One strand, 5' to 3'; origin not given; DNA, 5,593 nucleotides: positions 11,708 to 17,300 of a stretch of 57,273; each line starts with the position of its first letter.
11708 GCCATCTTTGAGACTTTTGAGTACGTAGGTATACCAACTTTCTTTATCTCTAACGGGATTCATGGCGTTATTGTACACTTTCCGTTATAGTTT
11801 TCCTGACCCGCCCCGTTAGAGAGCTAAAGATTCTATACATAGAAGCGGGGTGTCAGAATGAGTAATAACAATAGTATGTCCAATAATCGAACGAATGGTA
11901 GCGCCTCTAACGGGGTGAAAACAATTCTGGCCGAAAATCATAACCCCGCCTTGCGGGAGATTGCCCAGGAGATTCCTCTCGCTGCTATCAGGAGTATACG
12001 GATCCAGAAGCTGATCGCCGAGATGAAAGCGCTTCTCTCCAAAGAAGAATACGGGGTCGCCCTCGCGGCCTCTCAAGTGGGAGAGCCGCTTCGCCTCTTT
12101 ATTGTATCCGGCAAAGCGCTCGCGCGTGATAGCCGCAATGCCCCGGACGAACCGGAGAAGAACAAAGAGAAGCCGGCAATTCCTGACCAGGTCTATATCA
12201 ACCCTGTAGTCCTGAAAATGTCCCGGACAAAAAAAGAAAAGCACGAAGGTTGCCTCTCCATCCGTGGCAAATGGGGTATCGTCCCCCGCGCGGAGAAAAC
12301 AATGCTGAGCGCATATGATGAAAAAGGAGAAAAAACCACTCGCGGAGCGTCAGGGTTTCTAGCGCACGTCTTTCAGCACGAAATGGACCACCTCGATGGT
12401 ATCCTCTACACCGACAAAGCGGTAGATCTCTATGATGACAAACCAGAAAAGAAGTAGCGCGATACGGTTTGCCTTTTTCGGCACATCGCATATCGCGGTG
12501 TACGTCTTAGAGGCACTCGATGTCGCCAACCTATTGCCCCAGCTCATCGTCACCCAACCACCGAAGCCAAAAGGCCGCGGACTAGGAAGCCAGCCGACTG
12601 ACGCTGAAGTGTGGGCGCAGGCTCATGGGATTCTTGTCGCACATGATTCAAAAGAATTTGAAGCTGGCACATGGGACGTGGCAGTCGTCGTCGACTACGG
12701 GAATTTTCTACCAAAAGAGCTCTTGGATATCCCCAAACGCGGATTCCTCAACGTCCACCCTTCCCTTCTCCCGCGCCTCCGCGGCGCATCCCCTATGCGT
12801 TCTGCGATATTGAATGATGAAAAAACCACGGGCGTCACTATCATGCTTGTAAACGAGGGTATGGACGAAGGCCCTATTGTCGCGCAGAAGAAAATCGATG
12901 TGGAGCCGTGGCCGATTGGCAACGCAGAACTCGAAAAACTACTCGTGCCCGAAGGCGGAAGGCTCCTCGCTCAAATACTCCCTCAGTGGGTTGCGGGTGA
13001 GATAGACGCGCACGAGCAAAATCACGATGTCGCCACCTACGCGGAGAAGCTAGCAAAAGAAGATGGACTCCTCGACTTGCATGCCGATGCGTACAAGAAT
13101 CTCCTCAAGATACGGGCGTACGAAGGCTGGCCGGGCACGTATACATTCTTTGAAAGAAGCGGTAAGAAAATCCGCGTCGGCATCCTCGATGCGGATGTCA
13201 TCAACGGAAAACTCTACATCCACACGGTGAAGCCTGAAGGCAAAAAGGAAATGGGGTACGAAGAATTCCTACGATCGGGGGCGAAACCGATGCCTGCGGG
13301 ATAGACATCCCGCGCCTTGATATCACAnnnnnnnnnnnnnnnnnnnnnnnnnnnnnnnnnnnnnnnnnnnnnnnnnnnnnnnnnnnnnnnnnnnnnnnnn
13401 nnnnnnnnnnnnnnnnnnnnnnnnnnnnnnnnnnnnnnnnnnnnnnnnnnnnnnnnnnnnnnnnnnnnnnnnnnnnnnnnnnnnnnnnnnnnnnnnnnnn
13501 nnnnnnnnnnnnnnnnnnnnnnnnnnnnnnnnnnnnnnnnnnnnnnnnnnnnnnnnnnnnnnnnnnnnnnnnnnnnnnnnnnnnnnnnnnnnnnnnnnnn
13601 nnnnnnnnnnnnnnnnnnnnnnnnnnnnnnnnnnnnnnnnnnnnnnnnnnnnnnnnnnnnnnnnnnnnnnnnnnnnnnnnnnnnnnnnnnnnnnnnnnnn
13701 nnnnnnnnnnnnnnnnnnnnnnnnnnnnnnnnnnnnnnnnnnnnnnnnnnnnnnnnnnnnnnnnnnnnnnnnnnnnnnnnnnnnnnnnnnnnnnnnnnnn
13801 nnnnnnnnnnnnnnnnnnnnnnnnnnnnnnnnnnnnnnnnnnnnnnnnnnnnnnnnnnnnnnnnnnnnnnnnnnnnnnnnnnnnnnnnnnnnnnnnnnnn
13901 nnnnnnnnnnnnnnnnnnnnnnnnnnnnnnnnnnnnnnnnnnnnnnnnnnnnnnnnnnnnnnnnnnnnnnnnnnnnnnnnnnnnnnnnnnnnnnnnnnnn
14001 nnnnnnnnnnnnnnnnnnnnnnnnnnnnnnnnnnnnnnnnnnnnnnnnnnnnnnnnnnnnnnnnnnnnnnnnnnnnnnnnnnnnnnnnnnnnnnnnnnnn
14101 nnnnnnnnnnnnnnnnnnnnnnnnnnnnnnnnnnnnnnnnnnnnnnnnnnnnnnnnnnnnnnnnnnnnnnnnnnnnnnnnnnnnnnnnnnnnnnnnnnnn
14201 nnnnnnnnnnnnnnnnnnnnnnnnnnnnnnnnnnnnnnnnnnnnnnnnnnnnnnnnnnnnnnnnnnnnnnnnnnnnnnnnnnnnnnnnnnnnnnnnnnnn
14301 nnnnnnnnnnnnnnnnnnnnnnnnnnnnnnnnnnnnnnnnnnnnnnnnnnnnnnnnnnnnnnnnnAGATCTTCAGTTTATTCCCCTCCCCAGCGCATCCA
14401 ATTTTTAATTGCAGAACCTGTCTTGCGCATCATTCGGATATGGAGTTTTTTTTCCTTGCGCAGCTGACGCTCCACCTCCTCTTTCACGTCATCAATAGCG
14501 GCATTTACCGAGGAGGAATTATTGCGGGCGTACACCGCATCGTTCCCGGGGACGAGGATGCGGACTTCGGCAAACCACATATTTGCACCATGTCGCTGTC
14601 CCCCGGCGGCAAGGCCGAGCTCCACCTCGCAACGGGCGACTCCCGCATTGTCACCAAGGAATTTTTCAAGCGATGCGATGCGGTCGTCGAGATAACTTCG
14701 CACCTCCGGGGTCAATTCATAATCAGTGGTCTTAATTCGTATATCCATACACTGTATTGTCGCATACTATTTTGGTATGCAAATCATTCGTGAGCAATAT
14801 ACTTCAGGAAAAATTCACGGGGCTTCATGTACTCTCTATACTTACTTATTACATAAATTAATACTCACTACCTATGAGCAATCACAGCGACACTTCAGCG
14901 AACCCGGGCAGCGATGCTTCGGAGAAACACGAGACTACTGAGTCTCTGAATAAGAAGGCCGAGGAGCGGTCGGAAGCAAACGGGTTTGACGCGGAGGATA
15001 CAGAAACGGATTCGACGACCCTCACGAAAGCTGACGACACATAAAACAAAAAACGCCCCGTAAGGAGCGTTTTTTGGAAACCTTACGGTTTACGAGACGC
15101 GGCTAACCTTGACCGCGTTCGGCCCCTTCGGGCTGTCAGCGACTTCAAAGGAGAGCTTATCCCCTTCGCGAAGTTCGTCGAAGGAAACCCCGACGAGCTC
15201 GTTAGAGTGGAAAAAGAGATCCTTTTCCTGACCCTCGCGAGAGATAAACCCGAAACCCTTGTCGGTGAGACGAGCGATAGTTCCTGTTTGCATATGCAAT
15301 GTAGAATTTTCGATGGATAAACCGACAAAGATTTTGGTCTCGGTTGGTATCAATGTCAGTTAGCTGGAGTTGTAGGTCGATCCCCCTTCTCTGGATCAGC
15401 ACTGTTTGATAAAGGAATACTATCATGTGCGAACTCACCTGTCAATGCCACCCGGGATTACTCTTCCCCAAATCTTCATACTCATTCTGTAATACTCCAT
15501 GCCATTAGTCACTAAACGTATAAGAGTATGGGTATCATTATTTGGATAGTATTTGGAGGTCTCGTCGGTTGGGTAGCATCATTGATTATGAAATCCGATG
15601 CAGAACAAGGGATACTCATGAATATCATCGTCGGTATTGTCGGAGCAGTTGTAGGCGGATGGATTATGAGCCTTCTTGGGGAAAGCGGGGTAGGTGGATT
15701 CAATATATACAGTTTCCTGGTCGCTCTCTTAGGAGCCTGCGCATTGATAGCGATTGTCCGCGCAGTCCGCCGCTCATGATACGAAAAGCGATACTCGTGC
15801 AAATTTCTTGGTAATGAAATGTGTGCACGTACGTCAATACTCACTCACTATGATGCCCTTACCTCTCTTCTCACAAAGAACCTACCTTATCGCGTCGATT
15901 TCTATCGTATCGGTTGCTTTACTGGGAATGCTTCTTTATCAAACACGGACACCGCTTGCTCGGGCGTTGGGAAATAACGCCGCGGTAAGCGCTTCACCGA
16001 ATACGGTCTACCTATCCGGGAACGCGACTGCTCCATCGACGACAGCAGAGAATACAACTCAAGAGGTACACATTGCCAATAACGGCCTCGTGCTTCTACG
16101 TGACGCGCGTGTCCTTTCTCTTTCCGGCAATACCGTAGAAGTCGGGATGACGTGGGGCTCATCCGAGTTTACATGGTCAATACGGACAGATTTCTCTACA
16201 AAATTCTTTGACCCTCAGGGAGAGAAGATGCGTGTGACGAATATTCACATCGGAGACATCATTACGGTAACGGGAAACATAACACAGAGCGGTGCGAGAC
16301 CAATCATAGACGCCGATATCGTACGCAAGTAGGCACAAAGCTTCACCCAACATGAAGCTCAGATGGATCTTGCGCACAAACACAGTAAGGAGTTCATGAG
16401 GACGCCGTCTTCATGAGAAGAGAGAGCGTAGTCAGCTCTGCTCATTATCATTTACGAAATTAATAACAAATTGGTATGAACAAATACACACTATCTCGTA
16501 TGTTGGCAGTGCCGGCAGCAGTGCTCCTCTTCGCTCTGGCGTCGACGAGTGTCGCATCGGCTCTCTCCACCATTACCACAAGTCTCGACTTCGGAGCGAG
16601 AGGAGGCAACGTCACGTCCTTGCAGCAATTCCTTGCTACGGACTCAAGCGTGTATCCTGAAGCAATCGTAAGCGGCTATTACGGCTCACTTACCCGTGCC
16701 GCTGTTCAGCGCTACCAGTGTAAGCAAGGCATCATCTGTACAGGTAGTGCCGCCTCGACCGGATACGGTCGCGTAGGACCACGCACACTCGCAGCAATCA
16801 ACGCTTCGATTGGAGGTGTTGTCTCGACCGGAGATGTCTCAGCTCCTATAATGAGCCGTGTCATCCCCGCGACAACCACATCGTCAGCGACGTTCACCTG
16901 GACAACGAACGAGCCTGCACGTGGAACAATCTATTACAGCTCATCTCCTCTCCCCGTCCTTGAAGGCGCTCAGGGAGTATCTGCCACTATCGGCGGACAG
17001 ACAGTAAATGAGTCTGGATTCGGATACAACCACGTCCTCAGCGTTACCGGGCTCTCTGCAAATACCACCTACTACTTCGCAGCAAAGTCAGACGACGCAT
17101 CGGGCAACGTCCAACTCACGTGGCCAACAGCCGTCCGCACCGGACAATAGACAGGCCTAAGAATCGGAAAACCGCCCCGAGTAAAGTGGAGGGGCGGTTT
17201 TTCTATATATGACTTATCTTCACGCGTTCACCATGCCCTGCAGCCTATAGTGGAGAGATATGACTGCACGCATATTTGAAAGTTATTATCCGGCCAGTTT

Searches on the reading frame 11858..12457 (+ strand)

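Call 72: search_protein_families(library=pfam, proteins=[window:11858-12457:+], max_evalue=0.0001)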
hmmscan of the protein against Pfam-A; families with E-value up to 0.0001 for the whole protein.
window:11858-12457:+ (199 aa): 1 family
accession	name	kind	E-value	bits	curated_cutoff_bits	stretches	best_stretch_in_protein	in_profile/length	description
PF01327.26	Pep_deformylase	-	1.7e-37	128.9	22.8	1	25-190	5-152/156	Polypeptide deformylase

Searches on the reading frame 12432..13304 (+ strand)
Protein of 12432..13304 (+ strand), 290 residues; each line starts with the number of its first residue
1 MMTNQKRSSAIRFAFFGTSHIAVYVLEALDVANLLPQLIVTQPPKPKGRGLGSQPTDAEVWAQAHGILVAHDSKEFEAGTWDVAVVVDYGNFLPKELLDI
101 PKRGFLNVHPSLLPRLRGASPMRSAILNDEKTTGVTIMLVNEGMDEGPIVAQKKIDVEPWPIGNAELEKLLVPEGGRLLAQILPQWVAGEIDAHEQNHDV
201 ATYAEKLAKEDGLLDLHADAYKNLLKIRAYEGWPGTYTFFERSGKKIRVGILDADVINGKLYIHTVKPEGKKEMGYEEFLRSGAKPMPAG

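Call 73: search_protein_families(library=pfam, proteins=[window:12432-13304:+], max_evalue=0.0001)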
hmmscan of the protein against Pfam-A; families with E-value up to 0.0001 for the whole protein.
window:12432-13304:+ (290 aa): 2 families
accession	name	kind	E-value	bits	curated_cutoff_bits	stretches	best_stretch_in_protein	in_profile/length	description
PF00551.24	Formyl_trans_N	-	3.8e-29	102.1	26.1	1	12-159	2-158/181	Formyl transferase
PF02911.23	Formyl_trans_C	-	5.5e-07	30.1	21.1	0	206-257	1-48/100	Formyl transferase, C-terminal domain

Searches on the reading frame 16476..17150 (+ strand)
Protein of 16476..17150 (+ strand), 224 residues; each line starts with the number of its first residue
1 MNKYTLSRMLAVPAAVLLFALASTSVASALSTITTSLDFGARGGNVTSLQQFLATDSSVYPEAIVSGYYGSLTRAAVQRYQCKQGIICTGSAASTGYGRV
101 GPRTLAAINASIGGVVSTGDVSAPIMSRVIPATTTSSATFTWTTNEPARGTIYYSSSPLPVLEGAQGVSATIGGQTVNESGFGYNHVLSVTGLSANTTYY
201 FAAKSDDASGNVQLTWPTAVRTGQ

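Call 73: search_protein_families(library=pfam, proteins=[window:16476-17150:+], max_evalue=0.0001)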
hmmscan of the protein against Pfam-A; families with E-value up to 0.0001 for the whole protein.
window:16476-17150:+ (224 aa): 2 families
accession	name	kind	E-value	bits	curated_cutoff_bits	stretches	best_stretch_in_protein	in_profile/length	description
PF16656.11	Pur_ac_phosph_N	-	7.4e-09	36.5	30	1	132-207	9-82/93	Purple acid Phosphatase, N-terminal domain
PF01471.23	PG_binding_1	-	9.5e-07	29.4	23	1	42-107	1-56/57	Putative peptidoglycan binding domain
